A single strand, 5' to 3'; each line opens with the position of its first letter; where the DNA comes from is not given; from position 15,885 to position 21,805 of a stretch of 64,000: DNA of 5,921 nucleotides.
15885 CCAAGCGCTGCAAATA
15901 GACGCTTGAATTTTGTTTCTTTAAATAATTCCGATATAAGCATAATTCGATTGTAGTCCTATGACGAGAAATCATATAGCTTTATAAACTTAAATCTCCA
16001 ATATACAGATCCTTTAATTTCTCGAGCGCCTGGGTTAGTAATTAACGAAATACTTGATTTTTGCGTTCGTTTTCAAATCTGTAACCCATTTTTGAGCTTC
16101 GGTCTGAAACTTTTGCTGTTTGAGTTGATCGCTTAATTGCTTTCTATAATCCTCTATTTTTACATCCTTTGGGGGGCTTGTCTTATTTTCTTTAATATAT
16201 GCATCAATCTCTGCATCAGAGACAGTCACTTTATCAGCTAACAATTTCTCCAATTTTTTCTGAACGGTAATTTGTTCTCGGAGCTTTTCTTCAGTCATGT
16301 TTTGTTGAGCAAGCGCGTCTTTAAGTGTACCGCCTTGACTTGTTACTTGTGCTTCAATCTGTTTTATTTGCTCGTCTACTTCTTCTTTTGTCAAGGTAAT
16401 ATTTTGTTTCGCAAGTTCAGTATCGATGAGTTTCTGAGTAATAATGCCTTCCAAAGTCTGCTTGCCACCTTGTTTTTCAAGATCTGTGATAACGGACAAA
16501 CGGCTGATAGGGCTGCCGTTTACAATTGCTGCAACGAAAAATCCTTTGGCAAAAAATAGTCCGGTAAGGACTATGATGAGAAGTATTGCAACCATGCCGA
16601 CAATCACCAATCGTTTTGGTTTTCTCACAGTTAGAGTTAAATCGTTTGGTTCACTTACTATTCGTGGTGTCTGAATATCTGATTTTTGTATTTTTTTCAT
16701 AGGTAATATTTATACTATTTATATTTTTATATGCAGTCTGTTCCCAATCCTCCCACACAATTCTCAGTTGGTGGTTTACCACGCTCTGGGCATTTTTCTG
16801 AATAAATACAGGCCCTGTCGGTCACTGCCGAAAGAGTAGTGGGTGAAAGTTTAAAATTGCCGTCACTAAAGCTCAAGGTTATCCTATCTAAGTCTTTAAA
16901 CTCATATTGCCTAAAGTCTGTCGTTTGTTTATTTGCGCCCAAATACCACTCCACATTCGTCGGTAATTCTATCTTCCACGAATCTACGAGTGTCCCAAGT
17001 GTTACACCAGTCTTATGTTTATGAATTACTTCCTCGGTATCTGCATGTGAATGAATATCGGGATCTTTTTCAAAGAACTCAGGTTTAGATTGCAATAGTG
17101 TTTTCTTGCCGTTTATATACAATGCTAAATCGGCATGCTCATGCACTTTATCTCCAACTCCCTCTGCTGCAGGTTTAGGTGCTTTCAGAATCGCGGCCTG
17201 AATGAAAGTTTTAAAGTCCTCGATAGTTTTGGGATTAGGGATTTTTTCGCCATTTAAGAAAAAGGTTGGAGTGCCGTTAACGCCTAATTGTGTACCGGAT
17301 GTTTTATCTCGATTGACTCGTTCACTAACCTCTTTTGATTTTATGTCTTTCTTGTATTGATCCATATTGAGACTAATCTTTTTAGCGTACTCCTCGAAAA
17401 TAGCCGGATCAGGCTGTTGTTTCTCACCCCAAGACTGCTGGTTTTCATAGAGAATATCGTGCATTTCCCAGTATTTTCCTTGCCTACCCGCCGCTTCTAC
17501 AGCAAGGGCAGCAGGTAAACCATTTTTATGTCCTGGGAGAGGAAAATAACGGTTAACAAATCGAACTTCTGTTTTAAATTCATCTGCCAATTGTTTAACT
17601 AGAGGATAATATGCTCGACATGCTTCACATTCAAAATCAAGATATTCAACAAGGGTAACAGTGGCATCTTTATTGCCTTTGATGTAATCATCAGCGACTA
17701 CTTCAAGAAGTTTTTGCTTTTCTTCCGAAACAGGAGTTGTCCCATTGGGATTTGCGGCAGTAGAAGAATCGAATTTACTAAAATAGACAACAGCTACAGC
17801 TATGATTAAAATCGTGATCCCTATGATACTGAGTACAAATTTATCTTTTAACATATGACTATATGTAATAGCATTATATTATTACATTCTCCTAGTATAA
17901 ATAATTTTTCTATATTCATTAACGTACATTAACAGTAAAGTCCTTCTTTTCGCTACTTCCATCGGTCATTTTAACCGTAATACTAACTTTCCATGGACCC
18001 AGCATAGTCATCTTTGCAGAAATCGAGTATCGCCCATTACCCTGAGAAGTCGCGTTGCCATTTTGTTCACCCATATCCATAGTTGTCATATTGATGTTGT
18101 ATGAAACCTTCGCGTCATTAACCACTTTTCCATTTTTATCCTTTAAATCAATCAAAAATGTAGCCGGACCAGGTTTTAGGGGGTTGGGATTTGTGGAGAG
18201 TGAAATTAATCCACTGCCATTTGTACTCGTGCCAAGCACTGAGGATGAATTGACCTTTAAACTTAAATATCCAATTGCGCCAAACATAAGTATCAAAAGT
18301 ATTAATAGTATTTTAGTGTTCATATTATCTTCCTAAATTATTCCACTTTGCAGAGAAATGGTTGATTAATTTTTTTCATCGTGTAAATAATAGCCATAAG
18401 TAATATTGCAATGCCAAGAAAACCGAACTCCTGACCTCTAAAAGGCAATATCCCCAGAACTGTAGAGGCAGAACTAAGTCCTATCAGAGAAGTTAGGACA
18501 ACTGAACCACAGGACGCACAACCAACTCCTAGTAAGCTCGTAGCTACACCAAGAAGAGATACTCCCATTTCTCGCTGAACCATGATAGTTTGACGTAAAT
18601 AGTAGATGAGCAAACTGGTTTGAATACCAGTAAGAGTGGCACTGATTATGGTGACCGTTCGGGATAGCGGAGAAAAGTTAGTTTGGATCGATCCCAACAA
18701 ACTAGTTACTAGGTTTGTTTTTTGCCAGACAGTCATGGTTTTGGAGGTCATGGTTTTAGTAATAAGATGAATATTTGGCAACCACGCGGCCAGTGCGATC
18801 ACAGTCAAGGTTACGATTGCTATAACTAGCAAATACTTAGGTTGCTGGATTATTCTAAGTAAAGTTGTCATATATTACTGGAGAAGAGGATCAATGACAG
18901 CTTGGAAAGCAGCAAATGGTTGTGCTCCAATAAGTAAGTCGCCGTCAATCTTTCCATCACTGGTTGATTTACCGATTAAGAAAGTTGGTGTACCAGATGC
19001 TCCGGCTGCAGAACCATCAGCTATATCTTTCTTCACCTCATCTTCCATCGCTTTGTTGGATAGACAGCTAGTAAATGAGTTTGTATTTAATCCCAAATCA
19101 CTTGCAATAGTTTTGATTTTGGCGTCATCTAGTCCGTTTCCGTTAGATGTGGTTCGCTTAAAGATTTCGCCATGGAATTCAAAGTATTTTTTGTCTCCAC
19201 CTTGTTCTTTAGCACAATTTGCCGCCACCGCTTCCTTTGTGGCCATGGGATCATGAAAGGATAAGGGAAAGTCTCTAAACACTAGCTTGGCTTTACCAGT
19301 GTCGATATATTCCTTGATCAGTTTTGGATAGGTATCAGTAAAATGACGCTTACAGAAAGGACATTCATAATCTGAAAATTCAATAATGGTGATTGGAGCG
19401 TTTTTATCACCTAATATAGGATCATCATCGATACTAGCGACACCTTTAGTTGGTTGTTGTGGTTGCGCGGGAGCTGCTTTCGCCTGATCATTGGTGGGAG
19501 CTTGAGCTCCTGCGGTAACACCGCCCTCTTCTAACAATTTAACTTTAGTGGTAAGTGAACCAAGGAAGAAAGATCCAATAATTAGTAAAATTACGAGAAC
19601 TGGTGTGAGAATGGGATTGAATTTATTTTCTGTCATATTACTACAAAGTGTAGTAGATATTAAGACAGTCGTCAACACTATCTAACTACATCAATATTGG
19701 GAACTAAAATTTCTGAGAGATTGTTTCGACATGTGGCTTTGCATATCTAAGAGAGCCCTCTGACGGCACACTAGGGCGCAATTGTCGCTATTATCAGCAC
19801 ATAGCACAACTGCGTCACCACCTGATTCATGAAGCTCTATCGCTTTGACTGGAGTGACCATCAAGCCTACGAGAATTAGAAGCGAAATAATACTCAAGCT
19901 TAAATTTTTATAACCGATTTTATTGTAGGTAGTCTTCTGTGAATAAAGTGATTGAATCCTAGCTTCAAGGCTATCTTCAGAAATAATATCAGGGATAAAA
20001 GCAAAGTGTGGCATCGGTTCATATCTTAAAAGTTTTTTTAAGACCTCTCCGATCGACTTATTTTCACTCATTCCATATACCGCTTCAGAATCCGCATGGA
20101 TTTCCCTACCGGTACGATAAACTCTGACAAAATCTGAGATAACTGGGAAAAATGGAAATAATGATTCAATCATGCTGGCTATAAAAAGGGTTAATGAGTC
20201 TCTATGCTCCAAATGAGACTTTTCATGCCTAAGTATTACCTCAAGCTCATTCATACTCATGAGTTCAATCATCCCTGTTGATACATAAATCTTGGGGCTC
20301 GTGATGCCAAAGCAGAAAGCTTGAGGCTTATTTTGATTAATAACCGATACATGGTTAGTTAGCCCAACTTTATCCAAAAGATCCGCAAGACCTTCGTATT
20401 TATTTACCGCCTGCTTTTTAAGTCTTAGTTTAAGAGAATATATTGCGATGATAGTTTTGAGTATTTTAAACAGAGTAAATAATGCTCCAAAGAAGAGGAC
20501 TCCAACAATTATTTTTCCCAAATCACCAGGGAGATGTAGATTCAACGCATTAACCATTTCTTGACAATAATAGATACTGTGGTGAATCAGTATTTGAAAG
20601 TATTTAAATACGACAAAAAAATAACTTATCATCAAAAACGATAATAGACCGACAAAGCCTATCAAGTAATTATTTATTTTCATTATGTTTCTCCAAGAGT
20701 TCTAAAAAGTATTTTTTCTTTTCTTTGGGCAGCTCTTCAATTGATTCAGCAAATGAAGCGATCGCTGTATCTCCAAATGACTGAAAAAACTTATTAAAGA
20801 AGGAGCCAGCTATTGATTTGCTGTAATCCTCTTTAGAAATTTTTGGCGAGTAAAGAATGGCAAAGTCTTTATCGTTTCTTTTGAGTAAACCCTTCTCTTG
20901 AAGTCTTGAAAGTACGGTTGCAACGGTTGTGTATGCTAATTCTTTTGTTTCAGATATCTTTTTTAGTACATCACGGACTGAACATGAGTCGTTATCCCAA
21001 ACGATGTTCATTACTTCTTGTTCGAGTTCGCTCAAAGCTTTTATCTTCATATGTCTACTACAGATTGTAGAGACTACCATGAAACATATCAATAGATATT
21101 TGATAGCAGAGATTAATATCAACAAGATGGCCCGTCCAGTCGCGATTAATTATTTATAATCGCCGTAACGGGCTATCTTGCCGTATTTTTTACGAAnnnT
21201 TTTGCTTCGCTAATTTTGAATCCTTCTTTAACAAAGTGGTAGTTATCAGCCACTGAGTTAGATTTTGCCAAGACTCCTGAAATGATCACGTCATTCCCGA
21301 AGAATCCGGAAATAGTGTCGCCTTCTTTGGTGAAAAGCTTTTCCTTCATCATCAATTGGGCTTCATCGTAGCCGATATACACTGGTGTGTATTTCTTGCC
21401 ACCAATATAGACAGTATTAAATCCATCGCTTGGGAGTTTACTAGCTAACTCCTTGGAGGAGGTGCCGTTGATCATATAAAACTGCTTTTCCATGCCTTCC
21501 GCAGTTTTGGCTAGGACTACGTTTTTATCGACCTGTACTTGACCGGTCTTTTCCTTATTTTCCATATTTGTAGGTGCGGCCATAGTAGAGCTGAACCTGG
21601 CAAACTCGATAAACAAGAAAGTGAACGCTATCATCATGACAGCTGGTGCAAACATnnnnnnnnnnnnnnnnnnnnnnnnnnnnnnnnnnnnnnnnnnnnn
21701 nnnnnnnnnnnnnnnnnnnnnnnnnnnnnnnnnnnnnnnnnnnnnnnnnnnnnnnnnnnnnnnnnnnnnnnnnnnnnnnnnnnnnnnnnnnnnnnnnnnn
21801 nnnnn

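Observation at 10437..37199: A 27-kb minus-strand island packed with Cu/Ag-type metal homeostasis and thiol-redox genes, including unusual architectures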

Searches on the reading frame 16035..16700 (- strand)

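Call 4: search_protein_families(library=pfam, proteins=[window:16035-16700:-], max_evalue=0.01)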
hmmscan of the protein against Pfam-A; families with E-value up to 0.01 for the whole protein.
window:16035-16700:- (221 aa): 1 family
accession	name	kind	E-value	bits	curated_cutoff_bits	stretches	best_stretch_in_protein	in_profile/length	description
PF13624.11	SurA_N_3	-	1.6e-08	35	27.2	1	75-153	80-161/162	SurA-like N-terminal domain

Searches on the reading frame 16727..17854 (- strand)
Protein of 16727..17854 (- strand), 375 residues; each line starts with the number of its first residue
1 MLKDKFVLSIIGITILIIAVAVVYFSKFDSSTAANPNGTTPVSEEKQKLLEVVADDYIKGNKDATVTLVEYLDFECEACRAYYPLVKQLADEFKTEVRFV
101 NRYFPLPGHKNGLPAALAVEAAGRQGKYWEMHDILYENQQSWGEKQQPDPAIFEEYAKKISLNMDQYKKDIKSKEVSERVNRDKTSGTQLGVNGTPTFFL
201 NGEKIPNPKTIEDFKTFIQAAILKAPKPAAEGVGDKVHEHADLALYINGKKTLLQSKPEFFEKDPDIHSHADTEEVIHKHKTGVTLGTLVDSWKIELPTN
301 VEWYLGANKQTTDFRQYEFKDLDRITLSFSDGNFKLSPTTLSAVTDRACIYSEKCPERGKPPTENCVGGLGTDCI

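Call 4: search_protein_families(library=pfam, proteins=[window:16727-17854:-], max_evalue=0.01)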
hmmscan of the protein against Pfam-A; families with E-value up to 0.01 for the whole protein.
window:16727-17854:- (375 aa): 4 families
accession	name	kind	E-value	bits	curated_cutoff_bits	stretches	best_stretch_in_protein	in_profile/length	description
PF13462.12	Thioredoxin_4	-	9.3e-29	101.2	23.2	1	56-219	5-164/165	Thioredoxin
PF01323.26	DSBA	-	7.6e-14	52.4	25.6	1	116-218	92-190/191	DSBA-like thioredoxin domain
PF13743.12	Thioredoxin_5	-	6.6e-08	32.9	27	1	114-200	76-163/186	Thioredoxin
PF00085.26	Thioredoxin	-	0.0012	19.3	23.5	0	63-101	17-55/103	Thioredoxin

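Call 45: search_protein_families(library=ncbifam, proteins=[window:16727-17854:-], max_evalue=0.001)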
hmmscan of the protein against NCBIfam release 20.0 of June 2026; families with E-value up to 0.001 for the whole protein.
window:16727-17854:- (375 aa): 3 families
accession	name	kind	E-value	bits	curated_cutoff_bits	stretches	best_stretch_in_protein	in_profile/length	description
NF041057.1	Rcas_1661_fam_Se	equivalog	1.8e-23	83.3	190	1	32-220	56-246/247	Rcas_1661 family thioredoxin-like (seleno)lipoprotein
NF047695.1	ThlDiSintDsbAHaem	equivalog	4e-05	23.1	290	1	59-219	33-194/206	thiol:disulfide interchange protein DsbA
NF047697.1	ThioredTrxAClost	equivalog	4.4e-05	23.6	140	1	63-100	16-53/105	thioredoxin TrxA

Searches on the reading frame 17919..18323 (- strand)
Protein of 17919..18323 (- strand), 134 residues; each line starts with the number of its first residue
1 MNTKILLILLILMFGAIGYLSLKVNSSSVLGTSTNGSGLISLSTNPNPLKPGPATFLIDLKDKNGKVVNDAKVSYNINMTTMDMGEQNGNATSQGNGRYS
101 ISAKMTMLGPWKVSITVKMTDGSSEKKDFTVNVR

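Call 4: search_protein_families(library=pfam, proteins=[window:17919-18323:-], max_evalue=0.01)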
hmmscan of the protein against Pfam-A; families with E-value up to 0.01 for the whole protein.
window:17919-18323:- (134 aa): 6 families
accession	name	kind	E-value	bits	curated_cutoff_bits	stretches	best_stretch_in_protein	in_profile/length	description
PF13115.11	YtkA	-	1.6e-12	48.3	25.9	1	42-115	11-84/85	YtkA-like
PF02369.22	Big_1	-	1.5e-05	25.4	34.9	1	55-130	20-91/93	Bacterial Ig-like domain (group 1)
PF05751.16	FixH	-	2.9e-05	24.5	23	1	54-121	73-140/150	FixH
PF00630.25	Filamin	-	0.00072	20.8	26.9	1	49-118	19-83/93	Filamin/ABP280 repeat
PF17963.7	Big_9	-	0.00084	20.6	23.6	0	79-133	37-88/89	Bacterial Ig domain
PF17789.7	MG4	-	0.0028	18.3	24.7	1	46-122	7-78/95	Macroglobulin domain MG4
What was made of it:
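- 17919..18323 (-): YtkA/FixH-type Ig-like extracytoplasmic protein. Pfam PF13115, E 1.6e-12 (call 4).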

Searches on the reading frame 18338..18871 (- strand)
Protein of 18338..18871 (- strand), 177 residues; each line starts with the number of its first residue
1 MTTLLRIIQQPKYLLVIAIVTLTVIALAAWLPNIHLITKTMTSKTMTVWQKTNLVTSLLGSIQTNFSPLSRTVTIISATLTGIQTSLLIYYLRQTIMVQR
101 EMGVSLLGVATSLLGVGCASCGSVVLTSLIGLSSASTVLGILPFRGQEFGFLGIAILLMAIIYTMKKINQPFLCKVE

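Call 4: search_protein_families(library=pfam, proteins=[window:18338-18871:-], max_evalue=0.01)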
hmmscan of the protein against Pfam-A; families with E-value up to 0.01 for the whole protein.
window:18338-18871:- (177 aa): 0 families

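Call 35: search_protein_families(library=pfam, proteins=[window:18338-18871:-], max_evalue=0.01)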
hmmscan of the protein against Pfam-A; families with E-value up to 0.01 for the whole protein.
window:18338-18871:- (177 aa): 0 families

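Call 45: search_protein_families(library=ncbifam, proteins=[window:18338-18871:-], max_evalue=0.001)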
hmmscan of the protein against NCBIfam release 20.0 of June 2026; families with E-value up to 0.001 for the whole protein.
window:18338-18871:- (177 aa): 0 families

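Call 72: search_solved_structures(query=window:18338-18871:-, max_evalue=1)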
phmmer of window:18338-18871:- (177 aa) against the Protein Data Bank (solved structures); distinct sequences matched with E-value up to 1: 0.
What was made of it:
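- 18338..18871 (-): 177-aa polytopic membrane protein with an intramembrane CASC motif. It is a conserved partner of the adjacent DsbA. Candidate DsbA-reoxidising or -reducing partner (inferred). No Pfam, NCBIfam or PDB hit (calls 4, 35, 45, 72).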

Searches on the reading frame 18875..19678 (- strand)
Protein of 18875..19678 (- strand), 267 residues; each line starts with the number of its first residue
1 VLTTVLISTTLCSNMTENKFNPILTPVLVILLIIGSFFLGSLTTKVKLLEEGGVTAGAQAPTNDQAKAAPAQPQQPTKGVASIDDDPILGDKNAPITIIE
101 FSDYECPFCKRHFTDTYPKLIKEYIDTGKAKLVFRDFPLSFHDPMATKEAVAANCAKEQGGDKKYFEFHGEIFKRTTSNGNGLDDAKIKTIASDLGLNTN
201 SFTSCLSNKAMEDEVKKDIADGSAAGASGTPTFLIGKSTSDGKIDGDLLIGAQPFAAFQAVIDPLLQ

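Call 5: search_protein_families(library=pfam, proteins=[window:18875-19678:-], max_evalue=0.01)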
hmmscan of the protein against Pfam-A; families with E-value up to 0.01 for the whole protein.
window:18875-19678:- (267 aa): 2 families
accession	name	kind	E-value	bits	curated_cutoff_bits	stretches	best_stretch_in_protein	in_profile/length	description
PF13462.12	Thioredoxin_4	-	1.6e-29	103.6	23.2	1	85-244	4-154/165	Thioredoxin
PF01323.26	DSBA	-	5e-18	66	25.6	1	97-260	1-188/191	DSBA-like thioredoxin domain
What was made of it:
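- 18875..19678 (-): Membrane-anchored DsbA-like protein (CPFC). Pfam Thioredoxin_4, E 2e-29 (call 5).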

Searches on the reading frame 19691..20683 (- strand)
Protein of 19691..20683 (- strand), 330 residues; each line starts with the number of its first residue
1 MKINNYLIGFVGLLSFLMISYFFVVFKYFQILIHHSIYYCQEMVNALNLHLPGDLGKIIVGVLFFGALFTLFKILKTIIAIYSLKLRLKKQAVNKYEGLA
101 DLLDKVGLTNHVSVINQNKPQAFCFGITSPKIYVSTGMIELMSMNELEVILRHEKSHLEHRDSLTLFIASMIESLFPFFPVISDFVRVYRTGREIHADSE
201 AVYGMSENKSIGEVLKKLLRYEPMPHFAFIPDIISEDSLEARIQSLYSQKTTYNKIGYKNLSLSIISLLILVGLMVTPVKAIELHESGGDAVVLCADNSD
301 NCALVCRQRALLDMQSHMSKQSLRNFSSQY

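Call 5: search_protein_families(library=pfam, proteins=[window:19691-20683:-], max_evalue=0.01)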
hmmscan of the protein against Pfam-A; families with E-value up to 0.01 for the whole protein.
window:19691-20683:- (330 aa): 2 families
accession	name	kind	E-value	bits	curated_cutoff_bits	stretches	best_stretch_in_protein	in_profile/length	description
PF05569.17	Peptidase_M56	-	1.2e-14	54.6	31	1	57-244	100-294/296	BlaR1 peptidase M56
PF01435.24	Peptidase_M48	-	6.2e-12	46.2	20.3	1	106-178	21-96/186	Peptidase family M48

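Call 89: search_protein_families(library=ncbifam, proteins=[window:19691-20683:-], max_evalue=0.001)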
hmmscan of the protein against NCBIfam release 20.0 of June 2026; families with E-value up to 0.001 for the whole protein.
window:19691-20683:- (330 aa): 10 families
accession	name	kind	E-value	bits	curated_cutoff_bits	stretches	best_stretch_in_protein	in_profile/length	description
NF000326.1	blaR1_generic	equivalog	1.2e-11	43.7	400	1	55-272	102-326/585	BlaR1 family beta-lactam sensor/signal transducer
NF002826.0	PRK03001.1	equivalog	1e-09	38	369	1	68-172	43-150/285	zinc metalloprotease HtpX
NF002363.0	PRK01345.1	equivalog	1.5e-09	37.4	422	1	54-172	27-149/318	zinc metalloprotease HtpX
NF002669.0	PRK02391.1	equivalog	3.3e-09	36.3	341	1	110-176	95-163/298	zinc metalloprotease HtpX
NF002322.0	PRK01265.1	equivalog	6.3e-08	32.4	275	1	57-179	42-172/325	zinc metalloprotease HtpX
NF003425.0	PRK04897.1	equivalog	4.1e-07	29.5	355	1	110-193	98-183/298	zinc metalloprotease HtpX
NF003965.0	PRK05457.1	equivalog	2e-06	27.4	245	1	79-173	58-161/285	protease HtpX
NF002775.0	PRK02870.1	equivalog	2.9e-05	23.5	285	0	109-169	133-196/338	zinc metalloprotease HtpX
NF033109.1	sensor_MecR1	exception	0.0001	21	1200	1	54-181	104-232/585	beta-lactam sensor/signal transducer MecR1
NF002839.0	PRK03072.1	equivalog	0.00069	18.8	412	0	116-184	96-166/291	zinc metalloprotease HtpX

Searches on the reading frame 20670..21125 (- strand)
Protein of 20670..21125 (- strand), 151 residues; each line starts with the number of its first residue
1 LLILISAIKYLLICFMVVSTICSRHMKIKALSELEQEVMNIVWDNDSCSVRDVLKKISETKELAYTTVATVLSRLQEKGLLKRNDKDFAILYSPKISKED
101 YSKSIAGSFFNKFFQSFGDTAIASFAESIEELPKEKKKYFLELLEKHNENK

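Call 5: search_protein_families(library=pfam, proteins=[window:20670-21125:-], max_evalue=0.01)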
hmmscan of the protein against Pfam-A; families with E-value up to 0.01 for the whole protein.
window:20670-21125:- (151 aa): 5 families
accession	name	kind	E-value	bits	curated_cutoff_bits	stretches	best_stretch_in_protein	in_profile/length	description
PF03965.22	Penicillinase_R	-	2.2e-27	96.1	22.6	1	31-135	1-104/115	Penicillinase repressor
PF22194.2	F-93_WHD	-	0.0027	18.2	28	1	38-85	2-49/62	F-93, winged-helix domain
PF01047.28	MarR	-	0.0075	16.6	24.6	0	32-84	2-50/59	MarR family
PF21128.4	MCM4_WHD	-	0.0084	16.6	24.4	0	31-81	7-62/75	MCM4, winged helix domain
PF01978.25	TrmB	-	0.0092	16.3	25.6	0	55-93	26-63/68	Sugar-specific transcriptional regulator TrmB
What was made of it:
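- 20670..21050 (-): BlaI/MecI/CopY-family winged-helix repressor without the CopY CxCx4CxC tail. Pfam PF03965, E 2e-27 (call 5).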

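Call 89: search_protein_families(library=ncbifam, proteins=[window:20670-21125:-], max_evalue=0.001)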
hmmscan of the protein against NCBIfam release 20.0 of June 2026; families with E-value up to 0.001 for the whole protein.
window:20670-21125:- (151 aa): 6 families
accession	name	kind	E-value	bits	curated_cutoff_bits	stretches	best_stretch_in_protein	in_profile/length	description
NF000186.1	BlaI_of_MRSA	exception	9.9e-14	51.5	250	1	31-132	8-108/126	penicillinase repressor BlaI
TIGR02698.1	CopY_TcrY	equivalog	1.2e-13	51.4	121.95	1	31-124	2-95/130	CopY/TcrY family copper transport repressor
NF012168.1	BlaI_of_BCL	exception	1.3e-11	44.5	180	1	27-145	2-119/121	penicillinase repressor BlaI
NF000243.1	MecI_of_mecA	exception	7.4e-10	39.1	250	1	28-137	5-113/123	mecA-type methicillin resistance repressor MecI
NF000244.1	MecI_of_mecC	exception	1.8e-09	37.6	250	1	31-144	8-120/125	mecC-type methicillin resistance repressor MecI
TIGR04472.1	reg_rSAM_mob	hypoth_equivalog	2.6e-07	30.8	240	1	26-134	24-134/141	radical SAM mobile pair system MarR family transcriptional regulator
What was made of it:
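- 20670..21050 (-): CopY_TcrY 51 bits, below the 122 cut-off (call 89).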

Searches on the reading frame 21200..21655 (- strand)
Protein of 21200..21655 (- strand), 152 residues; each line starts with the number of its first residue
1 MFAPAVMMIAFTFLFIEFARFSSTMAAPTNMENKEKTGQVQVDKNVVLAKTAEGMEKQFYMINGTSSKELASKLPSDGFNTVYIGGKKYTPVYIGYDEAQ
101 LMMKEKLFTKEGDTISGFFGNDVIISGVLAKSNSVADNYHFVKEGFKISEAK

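Call 71: search_solved_structures(query=window:21200-21655:-, max_evalue=1)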
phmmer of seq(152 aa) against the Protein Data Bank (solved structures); distinct sequences matched with E-value up to 1: 0.
